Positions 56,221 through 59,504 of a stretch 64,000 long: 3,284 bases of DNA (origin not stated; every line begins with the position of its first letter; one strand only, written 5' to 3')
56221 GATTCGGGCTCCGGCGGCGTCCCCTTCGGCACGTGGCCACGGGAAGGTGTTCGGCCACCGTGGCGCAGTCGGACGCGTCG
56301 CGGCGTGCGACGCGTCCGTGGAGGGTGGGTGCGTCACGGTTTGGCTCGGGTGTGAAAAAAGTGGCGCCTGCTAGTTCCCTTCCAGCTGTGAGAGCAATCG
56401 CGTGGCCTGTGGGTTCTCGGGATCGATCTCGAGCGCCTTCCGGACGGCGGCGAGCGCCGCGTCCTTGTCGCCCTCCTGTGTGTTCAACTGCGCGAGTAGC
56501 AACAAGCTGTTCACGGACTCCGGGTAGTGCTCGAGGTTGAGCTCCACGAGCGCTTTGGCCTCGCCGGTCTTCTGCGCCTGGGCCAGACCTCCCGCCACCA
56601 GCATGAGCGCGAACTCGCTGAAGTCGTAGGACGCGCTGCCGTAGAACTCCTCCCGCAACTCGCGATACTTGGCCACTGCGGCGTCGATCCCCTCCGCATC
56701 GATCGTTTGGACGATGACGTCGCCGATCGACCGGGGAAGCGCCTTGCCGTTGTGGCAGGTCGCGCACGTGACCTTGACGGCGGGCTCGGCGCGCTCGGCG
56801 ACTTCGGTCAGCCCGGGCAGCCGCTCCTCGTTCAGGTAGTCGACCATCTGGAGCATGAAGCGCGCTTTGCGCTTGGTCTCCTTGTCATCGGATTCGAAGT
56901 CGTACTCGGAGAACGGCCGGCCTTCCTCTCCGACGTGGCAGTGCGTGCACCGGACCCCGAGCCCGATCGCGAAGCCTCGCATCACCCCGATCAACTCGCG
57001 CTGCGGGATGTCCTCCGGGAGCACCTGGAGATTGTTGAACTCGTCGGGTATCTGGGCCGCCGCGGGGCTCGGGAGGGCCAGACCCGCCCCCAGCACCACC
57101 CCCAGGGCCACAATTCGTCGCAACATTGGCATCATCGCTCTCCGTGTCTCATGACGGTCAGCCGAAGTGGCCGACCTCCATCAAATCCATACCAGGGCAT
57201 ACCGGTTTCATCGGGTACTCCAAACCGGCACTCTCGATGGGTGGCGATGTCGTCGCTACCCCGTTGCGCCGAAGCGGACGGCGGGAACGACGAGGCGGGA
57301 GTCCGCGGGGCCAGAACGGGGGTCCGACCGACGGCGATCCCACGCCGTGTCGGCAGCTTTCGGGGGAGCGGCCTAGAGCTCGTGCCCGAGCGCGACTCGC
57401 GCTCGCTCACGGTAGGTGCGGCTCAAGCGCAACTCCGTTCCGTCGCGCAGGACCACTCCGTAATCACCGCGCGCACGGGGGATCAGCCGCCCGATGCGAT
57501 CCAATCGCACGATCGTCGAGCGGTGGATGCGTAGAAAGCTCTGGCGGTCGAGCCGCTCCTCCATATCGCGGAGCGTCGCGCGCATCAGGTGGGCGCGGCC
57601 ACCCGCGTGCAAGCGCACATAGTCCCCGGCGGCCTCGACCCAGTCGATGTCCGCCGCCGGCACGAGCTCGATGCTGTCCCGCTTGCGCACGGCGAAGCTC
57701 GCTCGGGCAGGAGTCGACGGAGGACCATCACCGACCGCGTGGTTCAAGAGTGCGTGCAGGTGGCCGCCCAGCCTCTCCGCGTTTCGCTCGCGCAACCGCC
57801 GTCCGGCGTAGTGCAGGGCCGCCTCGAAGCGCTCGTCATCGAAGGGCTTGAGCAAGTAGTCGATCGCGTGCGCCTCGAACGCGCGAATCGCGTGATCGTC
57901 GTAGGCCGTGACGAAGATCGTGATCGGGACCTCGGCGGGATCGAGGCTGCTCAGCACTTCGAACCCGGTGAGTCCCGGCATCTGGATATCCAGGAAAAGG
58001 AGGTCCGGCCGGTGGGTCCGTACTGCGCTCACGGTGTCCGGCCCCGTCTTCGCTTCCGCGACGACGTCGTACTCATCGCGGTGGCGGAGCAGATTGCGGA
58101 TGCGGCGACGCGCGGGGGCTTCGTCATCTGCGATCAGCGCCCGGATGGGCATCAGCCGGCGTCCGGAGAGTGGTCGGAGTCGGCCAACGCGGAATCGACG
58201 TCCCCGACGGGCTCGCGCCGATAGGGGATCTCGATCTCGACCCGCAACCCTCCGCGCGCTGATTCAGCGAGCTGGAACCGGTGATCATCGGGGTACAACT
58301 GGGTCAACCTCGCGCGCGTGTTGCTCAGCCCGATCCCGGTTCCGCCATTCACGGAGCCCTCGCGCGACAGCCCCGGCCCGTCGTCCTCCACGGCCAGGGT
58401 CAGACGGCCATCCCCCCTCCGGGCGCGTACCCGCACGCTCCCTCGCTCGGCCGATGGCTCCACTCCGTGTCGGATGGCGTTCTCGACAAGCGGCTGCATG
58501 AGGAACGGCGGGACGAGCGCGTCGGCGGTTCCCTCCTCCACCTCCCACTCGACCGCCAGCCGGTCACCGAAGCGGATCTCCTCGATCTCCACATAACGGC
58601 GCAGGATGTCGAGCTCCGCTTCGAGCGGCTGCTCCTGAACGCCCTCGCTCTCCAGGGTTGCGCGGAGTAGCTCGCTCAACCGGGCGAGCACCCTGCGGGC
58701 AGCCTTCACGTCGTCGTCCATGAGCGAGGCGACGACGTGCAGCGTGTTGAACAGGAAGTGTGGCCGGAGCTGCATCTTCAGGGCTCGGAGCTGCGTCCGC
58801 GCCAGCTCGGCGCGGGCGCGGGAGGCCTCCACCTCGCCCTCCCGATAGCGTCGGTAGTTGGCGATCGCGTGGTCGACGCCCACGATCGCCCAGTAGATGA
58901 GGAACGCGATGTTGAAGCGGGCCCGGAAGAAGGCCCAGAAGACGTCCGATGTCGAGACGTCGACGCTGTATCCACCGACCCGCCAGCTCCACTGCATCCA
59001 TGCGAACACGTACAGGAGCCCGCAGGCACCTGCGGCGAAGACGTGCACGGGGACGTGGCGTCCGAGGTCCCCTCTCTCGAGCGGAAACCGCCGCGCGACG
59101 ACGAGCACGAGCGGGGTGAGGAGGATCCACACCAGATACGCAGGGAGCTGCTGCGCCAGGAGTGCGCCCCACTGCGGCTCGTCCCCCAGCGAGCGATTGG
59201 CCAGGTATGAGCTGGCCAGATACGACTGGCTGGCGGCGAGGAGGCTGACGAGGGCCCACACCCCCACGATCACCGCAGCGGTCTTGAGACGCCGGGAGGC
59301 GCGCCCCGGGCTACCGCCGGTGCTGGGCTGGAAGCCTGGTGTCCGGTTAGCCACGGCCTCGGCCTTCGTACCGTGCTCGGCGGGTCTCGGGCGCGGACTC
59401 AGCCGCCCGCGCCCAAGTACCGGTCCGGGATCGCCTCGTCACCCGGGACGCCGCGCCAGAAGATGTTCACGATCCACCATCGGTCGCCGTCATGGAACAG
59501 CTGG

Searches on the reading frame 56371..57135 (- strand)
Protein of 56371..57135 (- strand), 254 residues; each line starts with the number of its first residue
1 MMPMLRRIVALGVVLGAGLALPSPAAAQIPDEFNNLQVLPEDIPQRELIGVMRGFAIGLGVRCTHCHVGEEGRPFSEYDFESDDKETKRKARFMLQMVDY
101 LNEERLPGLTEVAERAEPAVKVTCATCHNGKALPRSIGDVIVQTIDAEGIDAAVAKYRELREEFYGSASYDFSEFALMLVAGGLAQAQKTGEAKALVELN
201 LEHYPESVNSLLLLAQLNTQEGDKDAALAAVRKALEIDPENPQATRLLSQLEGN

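Call 71: search_protein_families(library=pfam, proteins=[window:56371-57135:-], max_evalue=0.001)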
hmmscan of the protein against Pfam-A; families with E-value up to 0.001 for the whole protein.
window:56371-57135:- (254 aa): 10 families
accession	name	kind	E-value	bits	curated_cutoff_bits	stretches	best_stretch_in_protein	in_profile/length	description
PF02276.23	CytoC_RC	-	6.3e-09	36.1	22.4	1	31-171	51-174/310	Photosynthetic reaction centre cytochrome C subunit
PF14559.12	TPR_19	-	7.2e-06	26.7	25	1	184-251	1-68/68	Tetratricopeptide repeat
PF13432.12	TPR_16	-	1.7e-05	25.6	32.7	1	190-242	13-65/65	Tetratricopeptide repeat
PF13181.12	TPR_8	-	2.6e-05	24.5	25.7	1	210-241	3-34/34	Tetratricopeptide repeat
PF13428.12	TPR_14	-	5.5e-05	23.9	23.5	1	209-251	2-44/44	Tetratricopeptide repeat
PF13429.12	TPR_15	-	8e-05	22.6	26.2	1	204-244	142-182/280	Tetratricopeptide repeat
PF13371.12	TPR_9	-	0.00028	21.3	35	1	185-252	6-73/73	Tetratricopeptide repeat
PF00515.34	TPR_1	-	0.00034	20.7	27.8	1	210-241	3-34/34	Tetratricopeptide repeat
PF23914.1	TPR_CcmH_CycH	-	0.0005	20.4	42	0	200-245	42-87/158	Cytochrome c-type biogenesis protein H TPR domain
PF13424.12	TPR_12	-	0.00056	20.5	30.1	1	200-239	37-76/77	Tetratricopeptide repeat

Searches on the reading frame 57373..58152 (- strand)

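Call 71: search_protein_families(library=pfam, proteins=[window:57373-58152:-], max_evalue=0.001)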
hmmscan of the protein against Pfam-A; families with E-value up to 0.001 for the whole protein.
window:57373-58152:- (259 aa): 2 families
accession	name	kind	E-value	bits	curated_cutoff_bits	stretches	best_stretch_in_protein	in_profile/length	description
PF00072.30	Response_reg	-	3.5e-24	85.5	30.2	1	6-113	2-110/111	Response regulator receiver domain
PF04397.21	LytTR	-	5.7e-22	78.2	22.6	1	160-252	2-94/98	LytTr DNA-binding domain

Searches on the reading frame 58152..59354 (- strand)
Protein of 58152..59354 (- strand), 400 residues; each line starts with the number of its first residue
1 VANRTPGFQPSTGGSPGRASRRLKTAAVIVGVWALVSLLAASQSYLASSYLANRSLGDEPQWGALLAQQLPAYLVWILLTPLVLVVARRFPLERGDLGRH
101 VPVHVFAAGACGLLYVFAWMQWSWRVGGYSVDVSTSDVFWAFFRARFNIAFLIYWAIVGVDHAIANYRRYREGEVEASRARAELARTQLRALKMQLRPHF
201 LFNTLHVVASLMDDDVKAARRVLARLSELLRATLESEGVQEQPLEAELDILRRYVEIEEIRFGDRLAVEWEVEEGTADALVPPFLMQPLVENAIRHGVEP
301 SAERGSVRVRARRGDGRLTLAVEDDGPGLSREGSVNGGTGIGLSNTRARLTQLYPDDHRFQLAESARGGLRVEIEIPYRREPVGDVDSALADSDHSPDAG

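Call 71: search_protein_families(library=pfam, proteins=[window:58152-59354:-], max_evalue=0.001)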
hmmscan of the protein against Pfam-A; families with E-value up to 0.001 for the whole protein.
window:58152-59354:- (400 aa): 3 families
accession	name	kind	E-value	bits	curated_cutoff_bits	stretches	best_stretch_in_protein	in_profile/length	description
PF06580.19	His_kinase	-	2e-23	82.8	25.2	1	188-266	2-81/81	Histidine kinase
PF02518.31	HATPase_c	-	5.8e-11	43.2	26.4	1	286-379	10-110/111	Histidine kinase-, DNA gyrase B-, and HSP90-like ATPase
PF13581.12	HATPase_c_2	-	0.00017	22.1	27.4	1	290-331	40-81/127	Histidine kinase-like ATPase domain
